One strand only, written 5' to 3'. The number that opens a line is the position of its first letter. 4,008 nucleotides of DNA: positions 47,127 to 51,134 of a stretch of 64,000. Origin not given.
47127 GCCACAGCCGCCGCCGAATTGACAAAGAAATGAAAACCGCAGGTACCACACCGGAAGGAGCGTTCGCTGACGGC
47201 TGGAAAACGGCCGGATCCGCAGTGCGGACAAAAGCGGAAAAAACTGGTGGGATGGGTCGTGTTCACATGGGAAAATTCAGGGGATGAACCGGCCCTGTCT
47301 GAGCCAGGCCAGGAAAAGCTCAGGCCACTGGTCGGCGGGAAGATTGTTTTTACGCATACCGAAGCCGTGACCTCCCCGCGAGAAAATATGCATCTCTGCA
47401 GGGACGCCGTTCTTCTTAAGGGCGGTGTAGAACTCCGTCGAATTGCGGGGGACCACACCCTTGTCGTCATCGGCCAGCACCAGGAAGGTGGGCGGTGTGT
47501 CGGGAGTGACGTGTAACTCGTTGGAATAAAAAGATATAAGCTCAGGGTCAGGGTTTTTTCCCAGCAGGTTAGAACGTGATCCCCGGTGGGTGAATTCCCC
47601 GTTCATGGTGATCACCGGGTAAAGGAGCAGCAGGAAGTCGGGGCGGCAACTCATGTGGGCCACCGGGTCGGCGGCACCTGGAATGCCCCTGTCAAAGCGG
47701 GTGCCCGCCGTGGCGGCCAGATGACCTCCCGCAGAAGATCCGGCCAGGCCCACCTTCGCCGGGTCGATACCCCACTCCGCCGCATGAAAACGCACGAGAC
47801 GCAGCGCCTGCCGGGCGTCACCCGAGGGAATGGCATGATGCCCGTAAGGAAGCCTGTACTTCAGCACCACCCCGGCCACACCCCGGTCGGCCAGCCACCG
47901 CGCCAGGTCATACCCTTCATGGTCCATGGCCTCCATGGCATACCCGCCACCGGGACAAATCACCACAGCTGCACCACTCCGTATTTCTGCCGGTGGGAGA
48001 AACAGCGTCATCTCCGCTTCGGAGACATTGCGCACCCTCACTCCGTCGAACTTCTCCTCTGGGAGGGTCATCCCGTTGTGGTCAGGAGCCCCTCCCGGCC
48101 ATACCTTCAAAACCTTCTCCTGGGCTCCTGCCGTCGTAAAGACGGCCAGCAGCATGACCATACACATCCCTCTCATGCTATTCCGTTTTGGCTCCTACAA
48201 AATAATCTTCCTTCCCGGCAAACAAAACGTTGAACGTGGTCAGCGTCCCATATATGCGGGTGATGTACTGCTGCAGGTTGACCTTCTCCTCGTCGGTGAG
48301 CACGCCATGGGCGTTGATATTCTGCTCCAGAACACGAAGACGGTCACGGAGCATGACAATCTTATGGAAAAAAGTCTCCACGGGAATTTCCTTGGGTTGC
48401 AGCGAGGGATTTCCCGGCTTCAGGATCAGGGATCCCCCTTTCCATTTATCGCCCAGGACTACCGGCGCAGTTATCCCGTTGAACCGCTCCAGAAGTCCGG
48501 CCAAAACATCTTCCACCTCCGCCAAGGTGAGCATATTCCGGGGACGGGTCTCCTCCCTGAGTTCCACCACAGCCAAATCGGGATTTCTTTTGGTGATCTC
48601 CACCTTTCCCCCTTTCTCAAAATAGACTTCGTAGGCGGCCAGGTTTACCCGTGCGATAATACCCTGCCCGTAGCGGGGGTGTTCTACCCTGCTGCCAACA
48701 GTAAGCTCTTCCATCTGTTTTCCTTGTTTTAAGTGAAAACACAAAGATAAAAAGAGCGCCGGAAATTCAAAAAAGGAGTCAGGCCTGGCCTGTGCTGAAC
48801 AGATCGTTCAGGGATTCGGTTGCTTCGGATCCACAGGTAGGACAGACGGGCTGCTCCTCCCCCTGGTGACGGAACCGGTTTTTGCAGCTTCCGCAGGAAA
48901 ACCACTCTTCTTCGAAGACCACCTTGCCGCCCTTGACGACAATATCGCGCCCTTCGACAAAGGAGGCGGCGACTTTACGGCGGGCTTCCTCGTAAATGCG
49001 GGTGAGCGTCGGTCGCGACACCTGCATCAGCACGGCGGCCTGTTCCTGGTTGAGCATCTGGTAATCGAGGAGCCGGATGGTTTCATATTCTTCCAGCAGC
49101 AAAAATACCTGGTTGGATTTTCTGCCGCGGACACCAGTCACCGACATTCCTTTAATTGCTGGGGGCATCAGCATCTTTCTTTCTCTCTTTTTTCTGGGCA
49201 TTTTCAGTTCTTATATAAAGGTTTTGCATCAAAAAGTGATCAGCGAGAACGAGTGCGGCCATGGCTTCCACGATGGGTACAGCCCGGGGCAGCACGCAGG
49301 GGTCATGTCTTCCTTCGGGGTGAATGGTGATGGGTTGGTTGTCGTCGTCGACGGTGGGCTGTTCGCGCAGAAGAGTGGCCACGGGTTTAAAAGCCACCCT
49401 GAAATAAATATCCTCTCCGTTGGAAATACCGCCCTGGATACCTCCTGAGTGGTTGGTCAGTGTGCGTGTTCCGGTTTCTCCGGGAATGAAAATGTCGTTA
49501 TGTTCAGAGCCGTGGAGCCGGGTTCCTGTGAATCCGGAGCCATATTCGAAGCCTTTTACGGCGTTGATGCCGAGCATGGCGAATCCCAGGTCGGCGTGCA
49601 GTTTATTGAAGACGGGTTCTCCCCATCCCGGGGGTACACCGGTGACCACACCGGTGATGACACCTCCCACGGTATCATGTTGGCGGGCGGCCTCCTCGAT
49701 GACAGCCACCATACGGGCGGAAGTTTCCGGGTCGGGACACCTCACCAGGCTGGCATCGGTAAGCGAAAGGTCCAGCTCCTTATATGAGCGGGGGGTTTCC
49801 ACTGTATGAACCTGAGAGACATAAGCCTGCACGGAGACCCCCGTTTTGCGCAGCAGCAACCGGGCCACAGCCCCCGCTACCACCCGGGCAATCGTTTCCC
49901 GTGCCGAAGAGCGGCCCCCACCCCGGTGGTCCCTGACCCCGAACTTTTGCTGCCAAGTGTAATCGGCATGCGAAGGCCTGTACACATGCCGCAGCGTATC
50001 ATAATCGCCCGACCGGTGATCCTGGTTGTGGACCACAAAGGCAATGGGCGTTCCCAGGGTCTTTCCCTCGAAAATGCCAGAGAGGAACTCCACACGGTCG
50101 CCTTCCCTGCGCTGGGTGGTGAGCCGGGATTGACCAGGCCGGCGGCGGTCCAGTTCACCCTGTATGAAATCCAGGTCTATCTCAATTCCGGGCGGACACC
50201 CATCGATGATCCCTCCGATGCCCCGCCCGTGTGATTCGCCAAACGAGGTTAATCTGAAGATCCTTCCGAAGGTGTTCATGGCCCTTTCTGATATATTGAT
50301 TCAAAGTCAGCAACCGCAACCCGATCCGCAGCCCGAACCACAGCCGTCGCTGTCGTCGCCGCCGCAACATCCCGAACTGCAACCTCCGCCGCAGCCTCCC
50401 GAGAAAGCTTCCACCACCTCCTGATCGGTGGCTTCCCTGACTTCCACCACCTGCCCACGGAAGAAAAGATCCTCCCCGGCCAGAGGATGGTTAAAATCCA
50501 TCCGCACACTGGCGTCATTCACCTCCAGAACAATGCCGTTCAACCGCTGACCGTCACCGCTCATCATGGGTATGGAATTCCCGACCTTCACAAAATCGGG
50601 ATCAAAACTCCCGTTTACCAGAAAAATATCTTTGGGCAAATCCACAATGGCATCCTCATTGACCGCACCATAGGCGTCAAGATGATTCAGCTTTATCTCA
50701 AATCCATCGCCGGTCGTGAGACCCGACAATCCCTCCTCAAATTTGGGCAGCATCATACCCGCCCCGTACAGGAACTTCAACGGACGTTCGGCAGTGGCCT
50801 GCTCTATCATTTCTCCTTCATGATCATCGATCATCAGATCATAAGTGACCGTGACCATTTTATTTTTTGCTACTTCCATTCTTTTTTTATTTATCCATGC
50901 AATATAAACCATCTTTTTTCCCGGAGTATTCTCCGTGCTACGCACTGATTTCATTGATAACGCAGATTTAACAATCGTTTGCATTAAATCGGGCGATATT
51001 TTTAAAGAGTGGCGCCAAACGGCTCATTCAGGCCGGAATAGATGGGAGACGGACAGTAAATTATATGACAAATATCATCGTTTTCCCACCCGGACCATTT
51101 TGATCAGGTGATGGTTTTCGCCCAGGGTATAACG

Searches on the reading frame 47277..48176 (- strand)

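Call 8: search_protein_families(library=pfam, proteins=[window:47277-48176:-], max_evalue=0.01)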
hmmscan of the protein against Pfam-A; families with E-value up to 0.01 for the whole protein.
window:47277-48176:- (299 aa): 6 families
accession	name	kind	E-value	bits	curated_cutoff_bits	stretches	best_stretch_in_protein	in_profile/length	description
PF20434.5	BD-FAE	-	1.3e-19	71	26.8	1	57-253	2-215/215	BD-FAE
PF07859.19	Abhydrolase_3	-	2.1e-15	57.5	25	1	76-272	6-208/210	alpha/beta hydrolase fold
PF00326.27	Peptidase_S9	-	6.3e-14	52.4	22.6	1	123-293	47-207/213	Prolyl oligopeptidase family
PF00135.34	COesterase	-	6e-05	22.6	27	1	67-155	101-198/515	Carboxylesterase family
PF01738.24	DLH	-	0.00043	20.4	21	1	229-281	145-197/217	Dienelactone hydrolase family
PF12146.15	Hydrolase_4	-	0.0081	15.9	27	0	228-270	192-232/239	Serine aminopeptidase, S33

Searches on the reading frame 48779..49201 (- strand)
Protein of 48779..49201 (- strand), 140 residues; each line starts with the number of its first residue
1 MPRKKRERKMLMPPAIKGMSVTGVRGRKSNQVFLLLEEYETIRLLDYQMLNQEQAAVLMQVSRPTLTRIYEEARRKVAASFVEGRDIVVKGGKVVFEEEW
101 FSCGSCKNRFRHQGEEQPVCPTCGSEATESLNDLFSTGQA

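Call 8: search_protein_families(library=pfam, proteins=[window:48779-49201:-], max_evalue=0.01)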
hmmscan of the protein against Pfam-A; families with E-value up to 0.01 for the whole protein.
window:48779-49201:- (140 aa): 4 families
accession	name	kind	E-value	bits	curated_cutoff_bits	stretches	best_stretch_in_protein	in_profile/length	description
PF02001.22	DUF134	-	3.7e-21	76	27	1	3-94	6-95/98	Protein of unknown function DUF134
PF01155.25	HypA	-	0.0022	18.4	28.9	1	98-130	68-99/112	Hydrogenase/urease nickel incorporation, metallochaperone, hypA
PF09723.15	Zn_ribbon_8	-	0.005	17.3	34.4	1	101-128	6-37/41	Zinc ribbon domain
PF25054.1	PHD_pln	-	0.0055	17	29.8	1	92-113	4-25/43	PHD-type zinc finger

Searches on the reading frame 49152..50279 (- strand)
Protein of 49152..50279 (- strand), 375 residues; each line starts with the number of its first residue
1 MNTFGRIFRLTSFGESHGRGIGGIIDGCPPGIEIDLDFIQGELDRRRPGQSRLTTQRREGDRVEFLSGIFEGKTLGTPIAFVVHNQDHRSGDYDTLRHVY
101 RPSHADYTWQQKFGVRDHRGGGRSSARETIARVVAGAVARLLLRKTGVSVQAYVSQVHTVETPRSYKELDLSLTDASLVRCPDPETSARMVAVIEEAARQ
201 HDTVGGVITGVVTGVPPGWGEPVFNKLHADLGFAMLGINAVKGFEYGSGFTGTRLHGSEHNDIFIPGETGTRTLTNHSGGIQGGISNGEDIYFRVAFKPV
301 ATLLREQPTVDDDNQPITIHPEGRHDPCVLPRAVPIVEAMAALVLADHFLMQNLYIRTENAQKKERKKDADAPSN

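Call 8: search_protein_families(library=pfam, proteins=[window:49152-50279:-], max_evalue=0.01)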
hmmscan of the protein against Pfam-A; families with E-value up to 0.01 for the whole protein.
window:49152-50279:- (375 aa): 1 family
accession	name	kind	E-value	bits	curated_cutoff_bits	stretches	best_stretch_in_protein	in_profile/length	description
PF01264.26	Chorismate_synt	-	6.8e-138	459.3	27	1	8-350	1-327/327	Chorismate synthase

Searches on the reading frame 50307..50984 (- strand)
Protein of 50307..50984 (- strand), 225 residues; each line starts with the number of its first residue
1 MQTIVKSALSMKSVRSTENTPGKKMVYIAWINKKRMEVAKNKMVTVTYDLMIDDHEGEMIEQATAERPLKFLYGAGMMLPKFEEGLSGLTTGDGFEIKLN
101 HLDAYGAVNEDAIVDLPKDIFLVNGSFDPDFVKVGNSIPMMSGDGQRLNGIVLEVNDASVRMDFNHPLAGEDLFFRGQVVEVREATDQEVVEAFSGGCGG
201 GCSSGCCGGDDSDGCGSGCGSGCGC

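Call 8: search_protein_families(library=pfam, proteins=[window:50307-50984:-], max_evalue=0.01)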
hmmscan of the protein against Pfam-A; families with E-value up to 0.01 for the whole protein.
window:50307-50984:- (225 aa): 3 families
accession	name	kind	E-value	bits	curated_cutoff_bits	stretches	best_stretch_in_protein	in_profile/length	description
PF00254.34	FKBP_C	-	2.9e-06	28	21.1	1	37-110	4-76/94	FKBP-type peptidyl-prolyl cis-trans isomerase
PF22199.2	FKBP26_IF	-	0.0011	19.3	27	1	148-168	26-46/46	FKBP26, IF domain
PF09953.15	DUF2187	-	0.0088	16.5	24.7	0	133-165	4-35/60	Uncharacterized protein conserved in bacteria (DUF2187)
